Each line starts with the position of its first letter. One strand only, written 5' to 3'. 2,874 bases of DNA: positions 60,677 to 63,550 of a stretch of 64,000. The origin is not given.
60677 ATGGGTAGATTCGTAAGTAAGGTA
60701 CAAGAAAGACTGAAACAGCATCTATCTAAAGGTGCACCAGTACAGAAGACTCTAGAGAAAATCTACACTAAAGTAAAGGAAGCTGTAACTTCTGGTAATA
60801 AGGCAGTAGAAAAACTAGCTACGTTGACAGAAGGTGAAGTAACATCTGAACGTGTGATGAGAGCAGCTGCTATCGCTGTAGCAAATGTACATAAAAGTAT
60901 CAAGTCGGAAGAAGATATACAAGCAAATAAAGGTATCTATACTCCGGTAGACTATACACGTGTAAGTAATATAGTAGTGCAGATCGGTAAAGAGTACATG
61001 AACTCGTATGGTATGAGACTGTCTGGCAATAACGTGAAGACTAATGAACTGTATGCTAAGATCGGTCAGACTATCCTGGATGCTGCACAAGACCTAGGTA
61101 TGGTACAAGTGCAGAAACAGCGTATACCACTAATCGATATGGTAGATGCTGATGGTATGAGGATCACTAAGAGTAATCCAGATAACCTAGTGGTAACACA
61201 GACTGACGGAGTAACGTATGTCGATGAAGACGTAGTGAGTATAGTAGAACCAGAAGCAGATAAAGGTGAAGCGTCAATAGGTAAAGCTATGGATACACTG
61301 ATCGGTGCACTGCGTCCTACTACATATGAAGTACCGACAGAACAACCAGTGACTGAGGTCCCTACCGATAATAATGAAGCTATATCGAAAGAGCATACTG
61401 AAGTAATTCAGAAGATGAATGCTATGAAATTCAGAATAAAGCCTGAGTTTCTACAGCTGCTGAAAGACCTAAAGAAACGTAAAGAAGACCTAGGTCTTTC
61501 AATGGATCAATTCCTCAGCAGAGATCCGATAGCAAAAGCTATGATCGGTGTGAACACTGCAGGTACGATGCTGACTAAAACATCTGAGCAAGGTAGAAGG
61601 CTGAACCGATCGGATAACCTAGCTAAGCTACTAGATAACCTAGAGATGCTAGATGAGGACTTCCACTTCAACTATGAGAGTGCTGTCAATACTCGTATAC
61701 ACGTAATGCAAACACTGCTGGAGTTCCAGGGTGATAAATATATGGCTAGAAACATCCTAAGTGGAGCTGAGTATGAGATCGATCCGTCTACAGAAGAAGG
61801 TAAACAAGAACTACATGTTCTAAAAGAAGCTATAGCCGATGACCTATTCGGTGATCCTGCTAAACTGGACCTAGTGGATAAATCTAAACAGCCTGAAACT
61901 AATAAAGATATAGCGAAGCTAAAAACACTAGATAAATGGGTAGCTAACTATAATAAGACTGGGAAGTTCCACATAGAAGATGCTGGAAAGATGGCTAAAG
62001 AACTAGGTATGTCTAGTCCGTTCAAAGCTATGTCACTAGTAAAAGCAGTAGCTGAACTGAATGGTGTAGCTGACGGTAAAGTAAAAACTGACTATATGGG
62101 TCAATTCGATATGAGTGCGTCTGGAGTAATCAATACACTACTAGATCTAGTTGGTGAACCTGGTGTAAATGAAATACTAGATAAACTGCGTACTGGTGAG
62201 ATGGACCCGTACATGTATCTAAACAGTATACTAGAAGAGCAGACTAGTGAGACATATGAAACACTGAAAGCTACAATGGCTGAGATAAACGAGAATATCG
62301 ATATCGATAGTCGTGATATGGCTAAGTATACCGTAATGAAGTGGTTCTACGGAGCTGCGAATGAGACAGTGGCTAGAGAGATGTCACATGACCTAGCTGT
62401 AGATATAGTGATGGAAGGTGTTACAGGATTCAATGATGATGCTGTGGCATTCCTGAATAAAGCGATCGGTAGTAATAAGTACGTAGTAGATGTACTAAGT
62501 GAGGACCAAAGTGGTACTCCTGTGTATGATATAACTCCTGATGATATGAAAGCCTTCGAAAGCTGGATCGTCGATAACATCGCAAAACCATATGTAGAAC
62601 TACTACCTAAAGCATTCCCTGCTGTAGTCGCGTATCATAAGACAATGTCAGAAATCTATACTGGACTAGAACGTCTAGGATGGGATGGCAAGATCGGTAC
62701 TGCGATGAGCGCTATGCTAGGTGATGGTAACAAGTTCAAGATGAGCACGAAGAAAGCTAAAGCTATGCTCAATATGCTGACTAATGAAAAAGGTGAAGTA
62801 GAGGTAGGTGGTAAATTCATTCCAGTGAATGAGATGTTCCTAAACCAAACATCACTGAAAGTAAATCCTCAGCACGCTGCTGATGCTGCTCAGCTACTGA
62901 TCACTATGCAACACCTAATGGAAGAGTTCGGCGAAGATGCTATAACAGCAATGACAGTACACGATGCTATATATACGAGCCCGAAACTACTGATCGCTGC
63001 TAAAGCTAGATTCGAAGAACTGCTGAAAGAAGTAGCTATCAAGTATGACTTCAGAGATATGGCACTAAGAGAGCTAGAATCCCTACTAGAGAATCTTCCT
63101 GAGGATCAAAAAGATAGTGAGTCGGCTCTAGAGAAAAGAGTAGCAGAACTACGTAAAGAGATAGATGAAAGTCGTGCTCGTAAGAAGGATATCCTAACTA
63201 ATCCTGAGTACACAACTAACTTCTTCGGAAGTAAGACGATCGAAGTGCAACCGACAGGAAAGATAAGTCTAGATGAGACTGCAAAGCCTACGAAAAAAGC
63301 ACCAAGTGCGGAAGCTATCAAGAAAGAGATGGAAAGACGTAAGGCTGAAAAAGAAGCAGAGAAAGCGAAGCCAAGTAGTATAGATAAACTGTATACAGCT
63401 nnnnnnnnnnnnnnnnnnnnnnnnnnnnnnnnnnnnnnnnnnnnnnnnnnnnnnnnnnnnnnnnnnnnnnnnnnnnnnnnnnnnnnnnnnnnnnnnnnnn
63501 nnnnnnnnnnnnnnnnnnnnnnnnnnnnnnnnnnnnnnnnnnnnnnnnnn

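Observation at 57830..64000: Giant virion RNAP-like protein (>2,057 aa, continues off-window) with T7-type catalytic motifs plus a downstream HExxH motif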

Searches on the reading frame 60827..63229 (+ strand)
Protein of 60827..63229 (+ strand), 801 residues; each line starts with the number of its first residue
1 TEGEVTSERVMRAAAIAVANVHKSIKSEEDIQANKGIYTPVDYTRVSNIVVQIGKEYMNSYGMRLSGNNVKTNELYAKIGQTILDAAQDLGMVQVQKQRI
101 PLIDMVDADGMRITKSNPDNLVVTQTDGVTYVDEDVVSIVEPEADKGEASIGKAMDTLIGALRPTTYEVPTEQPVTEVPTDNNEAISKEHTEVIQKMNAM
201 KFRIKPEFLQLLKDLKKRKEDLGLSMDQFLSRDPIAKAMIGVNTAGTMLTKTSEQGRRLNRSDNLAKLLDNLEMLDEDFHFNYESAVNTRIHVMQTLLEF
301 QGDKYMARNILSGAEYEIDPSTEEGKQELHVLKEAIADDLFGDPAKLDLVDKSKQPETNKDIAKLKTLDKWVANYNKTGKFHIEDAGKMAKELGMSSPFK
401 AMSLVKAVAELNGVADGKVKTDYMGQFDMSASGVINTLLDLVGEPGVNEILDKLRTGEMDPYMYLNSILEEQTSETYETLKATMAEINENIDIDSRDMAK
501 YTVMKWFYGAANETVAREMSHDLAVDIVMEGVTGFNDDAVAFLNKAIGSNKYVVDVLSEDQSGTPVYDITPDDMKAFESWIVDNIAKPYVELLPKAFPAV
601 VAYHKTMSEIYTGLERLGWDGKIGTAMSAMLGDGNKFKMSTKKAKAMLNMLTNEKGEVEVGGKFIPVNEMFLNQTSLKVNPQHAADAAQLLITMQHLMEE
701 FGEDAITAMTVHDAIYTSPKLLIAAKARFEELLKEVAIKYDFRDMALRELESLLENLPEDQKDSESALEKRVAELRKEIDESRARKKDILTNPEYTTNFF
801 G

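Call 49: search_solved_structures(query=A1, max_evalue=10, show_alignments=2)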
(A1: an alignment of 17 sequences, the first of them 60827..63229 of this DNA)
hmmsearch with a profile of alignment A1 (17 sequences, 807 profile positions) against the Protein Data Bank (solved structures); distinct sequences matched with E-value up to 10: 6.
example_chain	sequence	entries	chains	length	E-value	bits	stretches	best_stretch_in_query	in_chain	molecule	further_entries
6dt7_B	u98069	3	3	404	7e-05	24.6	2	491-563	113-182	RNAP2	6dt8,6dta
9yxm_A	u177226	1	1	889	0.00018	23.2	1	468-597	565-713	RNA polymerase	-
2pi4_A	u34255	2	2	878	0.00019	23.2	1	468-597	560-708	DNA-directed RNA polymerase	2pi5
1cez_A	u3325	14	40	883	0.00019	23.2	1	468-597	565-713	PROTEIN (BACTERIOPHAGE T7 RNA POLYMERASE) | DNA-DIRECTED RNA POLYMERASE | BACTERIOPHAGE T7 RNA POLYMERASE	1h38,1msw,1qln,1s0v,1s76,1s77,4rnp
3e2e_A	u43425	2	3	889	0.0002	23.1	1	468-597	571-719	DNA-directed RNA polymerase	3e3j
1aro_P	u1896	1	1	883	0.00038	22.2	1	468-597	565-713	T7 RNA POLYMERASE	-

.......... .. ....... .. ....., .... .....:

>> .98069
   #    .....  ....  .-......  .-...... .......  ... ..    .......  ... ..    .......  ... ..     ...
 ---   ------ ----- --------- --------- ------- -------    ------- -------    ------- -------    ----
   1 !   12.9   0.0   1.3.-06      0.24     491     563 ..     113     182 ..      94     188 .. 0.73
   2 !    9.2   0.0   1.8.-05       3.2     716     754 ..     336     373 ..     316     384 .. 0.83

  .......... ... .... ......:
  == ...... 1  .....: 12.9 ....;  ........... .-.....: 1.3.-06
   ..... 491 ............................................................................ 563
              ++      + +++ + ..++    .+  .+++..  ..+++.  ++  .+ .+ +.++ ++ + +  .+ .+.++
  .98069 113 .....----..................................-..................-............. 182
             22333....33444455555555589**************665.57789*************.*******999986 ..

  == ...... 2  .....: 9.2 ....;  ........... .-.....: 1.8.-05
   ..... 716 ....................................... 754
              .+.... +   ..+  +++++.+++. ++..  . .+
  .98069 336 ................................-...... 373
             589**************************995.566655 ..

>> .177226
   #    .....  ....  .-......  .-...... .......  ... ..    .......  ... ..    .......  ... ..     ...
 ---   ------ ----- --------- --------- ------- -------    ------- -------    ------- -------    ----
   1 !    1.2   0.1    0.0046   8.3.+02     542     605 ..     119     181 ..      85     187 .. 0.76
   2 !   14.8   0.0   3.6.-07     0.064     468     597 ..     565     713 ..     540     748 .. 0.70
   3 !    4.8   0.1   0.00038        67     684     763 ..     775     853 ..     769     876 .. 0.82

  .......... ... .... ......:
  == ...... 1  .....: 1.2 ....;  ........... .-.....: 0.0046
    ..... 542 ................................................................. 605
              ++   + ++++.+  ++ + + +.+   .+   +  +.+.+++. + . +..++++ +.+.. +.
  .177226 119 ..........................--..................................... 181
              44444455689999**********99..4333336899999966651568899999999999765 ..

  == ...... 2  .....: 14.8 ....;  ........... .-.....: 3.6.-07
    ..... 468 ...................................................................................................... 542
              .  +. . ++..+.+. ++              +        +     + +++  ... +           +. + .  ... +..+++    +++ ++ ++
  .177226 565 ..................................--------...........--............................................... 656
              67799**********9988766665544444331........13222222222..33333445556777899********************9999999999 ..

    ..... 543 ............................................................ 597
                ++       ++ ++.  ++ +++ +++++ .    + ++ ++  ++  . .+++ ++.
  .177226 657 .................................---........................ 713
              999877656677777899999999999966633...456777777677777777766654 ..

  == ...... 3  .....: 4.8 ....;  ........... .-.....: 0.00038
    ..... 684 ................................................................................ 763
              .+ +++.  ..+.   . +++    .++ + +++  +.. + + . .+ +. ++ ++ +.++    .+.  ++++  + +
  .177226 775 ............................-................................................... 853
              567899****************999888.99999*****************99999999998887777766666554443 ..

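Call 67: predict_structure(alignment_id=A1)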
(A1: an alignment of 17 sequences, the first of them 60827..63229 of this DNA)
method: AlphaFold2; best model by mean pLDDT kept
length: 801 residues; sequences in the alignment: 17
mean_pLDDT: 86.1   pTM: 0.82
mean pLDDT of the five models: 86.1, 84.9, 83.3, 81.4, 81.0
residues with pLDDT >= 90: 373; 70-90: 362; 50-70: 57; < 50: 9
segments of 3 or more residues with pLDDT < 50: 144-148
pLDDT, mean of each block of 10 residues (from residue 1): 70 90 85 76 88 90 82 88 90 89 70 56 68 87 54 79 79 90 82 92 94 94 88 88 67 78 90 91 87 91 91 91 93 92 84 80 89 90 89 89 94 80 90 91 89 83 91 92 92 88 89 91 90 87 93 74 82 91 95 93 94 91 91 84 79 65 72 87 91 93 87 90 94 94 95 88 85 95 94 85 64
secondary structure, 60 per line:
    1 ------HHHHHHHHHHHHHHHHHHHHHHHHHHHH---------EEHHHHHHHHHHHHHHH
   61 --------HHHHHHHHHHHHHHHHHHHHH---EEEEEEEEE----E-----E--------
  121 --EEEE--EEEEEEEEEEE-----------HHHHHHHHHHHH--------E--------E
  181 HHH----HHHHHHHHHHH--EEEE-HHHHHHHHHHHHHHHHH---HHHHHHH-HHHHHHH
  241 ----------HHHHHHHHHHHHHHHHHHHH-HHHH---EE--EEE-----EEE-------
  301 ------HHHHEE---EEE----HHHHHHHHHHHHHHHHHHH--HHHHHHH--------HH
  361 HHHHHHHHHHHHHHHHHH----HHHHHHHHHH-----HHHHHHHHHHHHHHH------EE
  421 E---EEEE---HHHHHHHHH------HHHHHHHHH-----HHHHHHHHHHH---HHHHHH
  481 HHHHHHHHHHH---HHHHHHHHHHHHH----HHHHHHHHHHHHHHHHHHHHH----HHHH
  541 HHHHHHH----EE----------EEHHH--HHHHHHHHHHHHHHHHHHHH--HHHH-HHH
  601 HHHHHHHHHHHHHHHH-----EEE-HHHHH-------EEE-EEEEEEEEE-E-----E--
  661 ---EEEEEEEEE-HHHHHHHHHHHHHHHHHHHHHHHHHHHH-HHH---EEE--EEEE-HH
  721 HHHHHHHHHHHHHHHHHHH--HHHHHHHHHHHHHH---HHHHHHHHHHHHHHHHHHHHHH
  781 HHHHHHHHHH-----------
elements in order (helices of 4 or more, strands of 3 or more residues): H7-34 H46-60 H69-89 E93-101 E123-126 E129-139 H151-162 H188-198 E201-204 H206-222 H226-232 H234-240 H251-270 H272-275 E283-285 E291-293 H307-310 E316-318 H323-341 H344-350 H359-378 H383-392 H398-412 E419-421 E425-428 H432-440 H447-455 H461-471 H475-491 H495-507 H512-532 H537-547 H571-590 H593-596 H598-616 E622-624 H626-630 E638-640 E642-650 E664-672 H674-701 E709-711 E714-717 H719-739 H742-755 H759-790

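Call 76: fold_search(model_id=the predicted structure, library=pdb)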
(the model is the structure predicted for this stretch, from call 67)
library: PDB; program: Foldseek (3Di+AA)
matches with E <= 10: 242; with E <= 0.001: 75
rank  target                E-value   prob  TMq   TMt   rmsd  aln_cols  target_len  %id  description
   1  2po4                  4.9e-15  1.00  0.51  0.40  12.0       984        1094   12  X-ray crystal structure of polymerase domain of the bacteriophage N4 virion RNA polymerase (released 2008-04-01)
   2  3c3l_A                1.1e-14  1.00  0.54  0.42  11.3       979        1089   13  X-ray crystal structure of the N4 mini-vRNAP P2 promoter complex (released 2008-12-09)
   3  9pnq                  3.7e-14  1.00  0.53  0.41  11.8       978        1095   14  N4 vRNAP gp50 - Isolated RNAP Domain (released 2025-12-10)
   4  3c46_A                5.0e-14  1.00  0.52  0.40  11.8       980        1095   14  X-ray crystal structure of the N4 mini-vRNAP P2_7a promoter complex soaked with MgCl2 (released 2008-12-09)
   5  3c3l_B                7.3e-14  1.00  0.52  0.40  11.9       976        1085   12  X-ray crystal structure of the N4 mini-vRNAP P2 promoter complex (released 2008-12-09)
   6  3c2p_A                9.8e-14  1.00  0.54  0.41  11.3       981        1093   12  X-ray crystal structure of the N4 mini-vRNAP P1 promoter complex (released 2008-12-09)
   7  3c2p_B                9.8e-14  1.00  0.51  0.39  12.3       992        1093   13  X-ray crystal structure of the N4 mini-vRNAP P1 promoter complex (released 2008-12-09)
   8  8c5u_A                1.7e-13  1.00  0.49  0.43  10.8       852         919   11  Cryo-EM structure of yeast mitochondrial RNA polymerase transcription initiation complex with 8-mer RNA, pppGpGpUpApAp (released 2023-08-30)
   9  3c46_B                2.0e-13  1.00  0.53  0.41  11.8       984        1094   13  X-ray crystal structure of the N4 mini-vRNAP P2_7a promoter complex soaked with MgCl2 (released 2008-12-09)
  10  9pnt                  2.8e-13  1.00  0.54  0.21  12.1       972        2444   14  N4 vRNAP gp50 - open complex (released 2025-12-10)
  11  8q63_A                9.2e-13  1.00  0.47  0.42  14.7       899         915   13  Cryo-EM structure of IC8', a second state of yeast mitochondrial RNA polymerase transcription initiation complex with  (released 2023-08-30)
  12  8att_A                1.0e-12  1.00  0.52  0.47  13.1       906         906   12  Cryo-EM structure of yeast mitochondrial RNA polymerase transcription initiation complex with 4-mer RNA, pppGpGpUpA (I (released 2023-08-30)
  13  3e3j_B                1.8e-12  1.00  0.47  0.45  13.2       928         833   14  Crystal Structure of an Intermediate Complex of T7 RNAP and 8nt of RNA (released 2008-11-04)
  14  8atv_A                2.1e-12  1.00  0.49  0.44  15.6       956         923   12  Cryo-EM structure of yeast mitochondrial RNA polymerase transcription initiation complex with 5-mer RNA, pppGpGpApApA  (released 2023-08-30)
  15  8dh4_M                2.5e-12  1.00  0.44  0.43  14.8       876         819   14  T7 RNA polymerase elongation complex with unnatural base dPa-DsTP pair (released 2023-02-01)
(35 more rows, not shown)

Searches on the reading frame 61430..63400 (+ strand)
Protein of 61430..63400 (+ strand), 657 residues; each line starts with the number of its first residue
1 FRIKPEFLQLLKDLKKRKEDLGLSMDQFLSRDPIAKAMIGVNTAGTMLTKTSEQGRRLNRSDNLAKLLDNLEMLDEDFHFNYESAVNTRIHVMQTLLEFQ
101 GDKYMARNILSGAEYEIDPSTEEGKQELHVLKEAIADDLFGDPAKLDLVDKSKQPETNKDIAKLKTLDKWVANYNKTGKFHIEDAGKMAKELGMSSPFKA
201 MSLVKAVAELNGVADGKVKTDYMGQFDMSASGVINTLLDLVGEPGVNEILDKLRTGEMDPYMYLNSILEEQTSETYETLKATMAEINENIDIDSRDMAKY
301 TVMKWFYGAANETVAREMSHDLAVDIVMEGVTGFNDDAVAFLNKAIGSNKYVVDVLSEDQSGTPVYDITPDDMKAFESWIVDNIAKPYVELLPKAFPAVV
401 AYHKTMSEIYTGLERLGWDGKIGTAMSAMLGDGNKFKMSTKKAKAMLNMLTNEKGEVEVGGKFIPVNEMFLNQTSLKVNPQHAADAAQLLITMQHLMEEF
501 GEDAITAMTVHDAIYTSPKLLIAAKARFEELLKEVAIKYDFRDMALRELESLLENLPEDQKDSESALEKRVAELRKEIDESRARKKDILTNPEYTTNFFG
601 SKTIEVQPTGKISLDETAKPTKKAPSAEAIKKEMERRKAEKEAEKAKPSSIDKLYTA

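Call 31: find_related_loci(query=window:61430-63400:+, collection=viral_contigs, flank=10000)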
Query window:61430-63400:+ (657 aa) in viral_contigs; peptide patterns used: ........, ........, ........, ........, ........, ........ (x = any residue, [..] = any of these).
20 stretches matched a pattern, but none encodes a relative of the query by tblastn (E <= 1e-3).
